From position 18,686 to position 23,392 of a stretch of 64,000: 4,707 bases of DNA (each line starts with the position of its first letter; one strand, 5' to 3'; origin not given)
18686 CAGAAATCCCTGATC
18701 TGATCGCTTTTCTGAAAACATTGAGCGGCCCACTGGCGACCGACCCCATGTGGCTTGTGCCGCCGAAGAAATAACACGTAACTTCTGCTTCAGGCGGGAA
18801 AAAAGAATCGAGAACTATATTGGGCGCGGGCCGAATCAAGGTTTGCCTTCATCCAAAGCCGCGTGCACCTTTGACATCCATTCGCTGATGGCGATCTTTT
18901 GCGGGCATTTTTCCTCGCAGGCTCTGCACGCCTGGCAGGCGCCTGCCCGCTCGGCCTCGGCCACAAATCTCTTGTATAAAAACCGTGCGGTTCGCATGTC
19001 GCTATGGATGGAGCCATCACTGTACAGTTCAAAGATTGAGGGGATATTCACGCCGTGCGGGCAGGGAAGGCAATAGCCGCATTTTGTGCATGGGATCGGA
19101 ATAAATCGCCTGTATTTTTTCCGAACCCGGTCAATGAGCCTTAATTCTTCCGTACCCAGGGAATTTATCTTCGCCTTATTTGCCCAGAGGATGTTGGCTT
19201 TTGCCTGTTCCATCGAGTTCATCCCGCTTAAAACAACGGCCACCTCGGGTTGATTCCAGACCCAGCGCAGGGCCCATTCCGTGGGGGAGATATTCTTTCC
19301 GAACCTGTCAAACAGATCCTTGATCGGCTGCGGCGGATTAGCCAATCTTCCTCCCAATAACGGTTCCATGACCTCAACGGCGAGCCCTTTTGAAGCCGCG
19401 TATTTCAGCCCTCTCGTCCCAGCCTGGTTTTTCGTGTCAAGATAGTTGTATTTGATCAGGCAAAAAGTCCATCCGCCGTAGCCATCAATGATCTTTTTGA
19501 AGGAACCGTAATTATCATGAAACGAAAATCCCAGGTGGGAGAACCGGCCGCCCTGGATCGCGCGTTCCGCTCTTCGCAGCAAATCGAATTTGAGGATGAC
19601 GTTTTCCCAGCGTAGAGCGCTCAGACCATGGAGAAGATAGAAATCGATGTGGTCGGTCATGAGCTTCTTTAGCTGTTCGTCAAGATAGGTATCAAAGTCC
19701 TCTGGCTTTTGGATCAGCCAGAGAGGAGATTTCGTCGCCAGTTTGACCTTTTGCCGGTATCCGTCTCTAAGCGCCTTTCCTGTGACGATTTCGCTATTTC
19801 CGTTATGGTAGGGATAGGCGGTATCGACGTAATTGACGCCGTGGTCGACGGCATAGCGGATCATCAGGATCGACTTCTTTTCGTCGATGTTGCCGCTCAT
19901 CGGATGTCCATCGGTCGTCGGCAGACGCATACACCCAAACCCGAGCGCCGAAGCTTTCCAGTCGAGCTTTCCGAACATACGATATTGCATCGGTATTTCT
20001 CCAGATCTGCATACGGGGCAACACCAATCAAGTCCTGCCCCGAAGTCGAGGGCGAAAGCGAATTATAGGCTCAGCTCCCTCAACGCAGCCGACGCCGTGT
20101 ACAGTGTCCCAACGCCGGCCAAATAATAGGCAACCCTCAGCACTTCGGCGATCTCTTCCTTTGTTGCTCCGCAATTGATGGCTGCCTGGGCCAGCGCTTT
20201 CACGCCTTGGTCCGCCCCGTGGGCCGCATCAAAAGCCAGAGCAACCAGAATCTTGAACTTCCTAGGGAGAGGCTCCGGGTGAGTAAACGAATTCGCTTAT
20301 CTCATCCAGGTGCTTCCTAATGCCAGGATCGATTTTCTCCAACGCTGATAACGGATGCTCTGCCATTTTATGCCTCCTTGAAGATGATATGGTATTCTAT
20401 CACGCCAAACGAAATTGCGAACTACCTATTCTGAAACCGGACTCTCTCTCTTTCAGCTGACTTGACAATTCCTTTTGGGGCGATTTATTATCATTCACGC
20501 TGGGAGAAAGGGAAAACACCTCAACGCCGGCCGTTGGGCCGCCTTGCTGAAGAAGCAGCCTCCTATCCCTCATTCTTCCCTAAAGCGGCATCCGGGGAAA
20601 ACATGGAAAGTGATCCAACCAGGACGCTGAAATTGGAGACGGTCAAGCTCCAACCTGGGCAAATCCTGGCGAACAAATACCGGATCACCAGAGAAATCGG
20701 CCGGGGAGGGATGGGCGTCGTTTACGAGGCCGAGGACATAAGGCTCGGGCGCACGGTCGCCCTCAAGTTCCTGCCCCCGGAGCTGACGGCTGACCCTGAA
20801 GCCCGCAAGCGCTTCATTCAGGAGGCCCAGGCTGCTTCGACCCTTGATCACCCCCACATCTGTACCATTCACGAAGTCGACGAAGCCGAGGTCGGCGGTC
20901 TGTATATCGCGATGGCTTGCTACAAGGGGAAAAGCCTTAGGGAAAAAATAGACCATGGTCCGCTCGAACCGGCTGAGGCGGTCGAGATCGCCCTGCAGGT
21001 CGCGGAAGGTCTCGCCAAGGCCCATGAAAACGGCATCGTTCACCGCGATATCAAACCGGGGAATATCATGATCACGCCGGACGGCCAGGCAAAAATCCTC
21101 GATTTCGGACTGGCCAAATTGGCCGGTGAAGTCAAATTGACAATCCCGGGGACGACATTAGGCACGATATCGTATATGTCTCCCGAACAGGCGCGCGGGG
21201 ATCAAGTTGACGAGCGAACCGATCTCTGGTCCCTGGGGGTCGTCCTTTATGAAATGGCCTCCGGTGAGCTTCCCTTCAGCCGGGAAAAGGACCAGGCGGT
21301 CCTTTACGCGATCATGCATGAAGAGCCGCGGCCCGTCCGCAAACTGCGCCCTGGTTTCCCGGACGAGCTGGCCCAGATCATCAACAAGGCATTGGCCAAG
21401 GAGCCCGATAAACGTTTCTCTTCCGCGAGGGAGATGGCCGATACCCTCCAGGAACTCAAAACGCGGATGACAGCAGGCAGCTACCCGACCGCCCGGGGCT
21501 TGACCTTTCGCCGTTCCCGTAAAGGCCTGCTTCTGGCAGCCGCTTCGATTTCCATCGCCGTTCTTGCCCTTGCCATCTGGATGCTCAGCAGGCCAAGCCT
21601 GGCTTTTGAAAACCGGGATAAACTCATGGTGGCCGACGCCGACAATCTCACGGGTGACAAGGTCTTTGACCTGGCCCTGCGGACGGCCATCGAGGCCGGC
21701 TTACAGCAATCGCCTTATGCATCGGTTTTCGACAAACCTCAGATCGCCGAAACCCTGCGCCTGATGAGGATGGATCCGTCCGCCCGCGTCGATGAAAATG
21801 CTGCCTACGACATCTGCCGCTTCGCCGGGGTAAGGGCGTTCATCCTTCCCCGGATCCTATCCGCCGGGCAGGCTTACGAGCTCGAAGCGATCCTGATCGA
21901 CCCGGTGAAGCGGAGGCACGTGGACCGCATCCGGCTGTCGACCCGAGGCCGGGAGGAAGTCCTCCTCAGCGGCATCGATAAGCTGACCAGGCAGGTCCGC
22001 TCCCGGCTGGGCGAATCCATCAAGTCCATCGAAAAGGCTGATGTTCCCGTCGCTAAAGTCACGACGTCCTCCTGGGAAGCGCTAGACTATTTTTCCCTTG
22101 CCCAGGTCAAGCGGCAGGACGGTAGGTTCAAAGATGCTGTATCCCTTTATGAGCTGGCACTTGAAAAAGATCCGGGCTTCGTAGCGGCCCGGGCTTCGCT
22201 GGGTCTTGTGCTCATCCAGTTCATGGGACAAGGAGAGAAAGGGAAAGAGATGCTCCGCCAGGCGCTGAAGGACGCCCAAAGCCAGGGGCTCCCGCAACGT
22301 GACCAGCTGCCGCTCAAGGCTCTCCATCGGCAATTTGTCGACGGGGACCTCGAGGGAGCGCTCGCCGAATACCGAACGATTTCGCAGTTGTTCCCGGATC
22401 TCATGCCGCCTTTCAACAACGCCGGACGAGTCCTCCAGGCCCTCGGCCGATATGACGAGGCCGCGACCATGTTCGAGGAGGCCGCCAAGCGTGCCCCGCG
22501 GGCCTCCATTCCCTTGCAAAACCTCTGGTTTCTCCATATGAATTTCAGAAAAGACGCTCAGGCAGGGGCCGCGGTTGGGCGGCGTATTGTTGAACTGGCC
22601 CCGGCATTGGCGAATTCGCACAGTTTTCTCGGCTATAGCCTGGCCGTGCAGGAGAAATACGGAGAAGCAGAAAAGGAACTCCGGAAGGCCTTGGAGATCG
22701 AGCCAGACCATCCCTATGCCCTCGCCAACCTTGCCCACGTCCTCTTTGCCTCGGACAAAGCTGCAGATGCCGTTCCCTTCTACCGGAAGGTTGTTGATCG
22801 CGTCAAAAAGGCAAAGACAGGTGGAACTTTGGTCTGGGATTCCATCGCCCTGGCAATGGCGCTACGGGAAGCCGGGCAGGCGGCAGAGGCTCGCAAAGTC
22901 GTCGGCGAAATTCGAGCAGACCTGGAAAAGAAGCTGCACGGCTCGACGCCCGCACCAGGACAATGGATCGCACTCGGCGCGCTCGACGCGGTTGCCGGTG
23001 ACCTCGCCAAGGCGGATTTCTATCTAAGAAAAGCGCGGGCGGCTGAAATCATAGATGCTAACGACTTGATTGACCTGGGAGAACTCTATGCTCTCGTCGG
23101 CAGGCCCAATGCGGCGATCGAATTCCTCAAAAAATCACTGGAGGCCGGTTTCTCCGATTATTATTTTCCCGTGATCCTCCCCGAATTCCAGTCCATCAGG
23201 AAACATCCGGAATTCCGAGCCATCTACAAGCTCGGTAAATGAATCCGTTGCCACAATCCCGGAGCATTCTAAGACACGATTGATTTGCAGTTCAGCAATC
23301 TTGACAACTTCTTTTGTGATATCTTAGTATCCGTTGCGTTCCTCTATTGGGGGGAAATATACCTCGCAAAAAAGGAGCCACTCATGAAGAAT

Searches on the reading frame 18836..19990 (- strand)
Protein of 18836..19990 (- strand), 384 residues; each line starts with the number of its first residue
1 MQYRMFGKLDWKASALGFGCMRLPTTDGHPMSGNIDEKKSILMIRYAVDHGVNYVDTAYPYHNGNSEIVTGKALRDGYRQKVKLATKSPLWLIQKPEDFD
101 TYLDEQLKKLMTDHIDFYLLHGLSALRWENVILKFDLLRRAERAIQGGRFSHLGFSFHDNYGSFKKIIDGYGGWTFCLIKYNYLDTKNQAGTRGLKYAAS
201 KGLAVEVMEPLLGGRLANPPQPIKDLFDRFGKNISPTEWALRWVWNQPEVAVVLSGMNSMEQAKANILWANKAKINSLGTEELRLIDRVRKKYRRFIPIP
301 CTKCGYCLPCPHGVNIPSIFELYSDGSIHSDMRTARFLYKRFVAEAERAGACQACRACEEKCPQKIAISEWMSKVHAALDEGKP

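Call 8: search_protein_families(library=pfam, proteins=[window:18836-19990:-], max_evalue=0.00001)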
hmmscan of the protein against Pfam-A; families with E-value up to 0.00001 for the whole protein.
window:18836-19990:- (384 aa): 3 families
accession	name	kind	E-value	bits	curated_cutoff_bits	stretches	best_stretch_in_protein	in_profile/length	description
PF00248.27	Aldo_ket_red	-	1.6e-29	103.3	24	1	16-271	2-275/291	Aldo/keto reductase family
PF13187.11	Fer4_9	-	2.6e-07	31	27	1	301-365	2-50/52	4Fe-4S dicluster domain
PF13183.11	Fer4_8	-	4.9e-07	30.6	27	1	301-366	5-68/68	4Fe-4S dicluster domain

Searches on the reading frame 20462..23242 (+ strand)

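Call 8: search_protein_families(library=pfam, proteins=[window:20462-23242:+], max_evalue=0.00001)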
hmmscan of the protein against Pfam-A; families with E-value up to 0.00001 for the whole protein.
window:20462-23242:+ (926 aa): 18 families
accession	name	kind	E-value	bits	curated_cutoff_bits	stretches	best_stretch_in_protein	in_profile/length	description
PF00069.31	Pkinase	-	2.7e-52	178.2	31.7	1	73-323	1-255/263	Protein kinase domain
PF07714.23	PK_Tyr_Ser-Thr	-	6.5e-36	124.4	23.1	1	75-320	3-250/258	Protein tyrosine and serine/threonine kinase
PF07719.23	TPR_2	-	5.2e-23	79.7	27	0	718-750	2-34/34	Tetratricopeptide repeat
PF13424.12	TPR_12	-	6.7e-22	77.9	30.1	0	717-782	3-76/77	Tetratricopeptide repeat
PF00515.34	TPR_1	-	3.9e-19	68.1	27.8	0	717-750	1-34/34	Tetratricopeptide repeat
PF14559.12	TPR_19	-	1e-18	67.8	25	1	730-776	4-50/68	Tetratricopeptide repeat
PF13181.12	TPR_8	-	1.4e-16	59.6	25.7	0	652-679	5-32/34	Tetratricopeptide repeat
PF13428.12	TPR_14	-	2.9e-16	58.8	23.5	0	544-580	5-41/44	Tetratricopeptide repeat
PF13374.12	TPR_10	-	2.2e-14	53.4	27.5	0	652-677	6-31/42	Tetratricopeptide repeat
PF13414.12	TPR_11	-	1.9e-11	43.9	26.8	0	727-763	4-40/42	TPR repeat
PF13431.12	TPR_17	-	1.8e-10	40.7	24.4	0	741-770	3-32/34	Tetratricopeptide repeat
PF13176.12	TPR_7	-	2.6e-10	40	27.9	0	545-573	4-34/36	Tetratricopeptide repeat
PF07721.20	TPR_4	-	2.7e-08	34.1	27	0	653-673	6-26/26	Tetratricopeptide repeat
PF13432.12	TPR_16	-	4.9e-08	33.7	32.7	0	723-780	3-60/65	Tetratricopeptide repeat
PF24575.1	TPR_Slam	-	1.1e-07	32.6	35.2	0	541-586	48-93/104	Surface lipoprotein assembly modifier, N-terminal TPR repeats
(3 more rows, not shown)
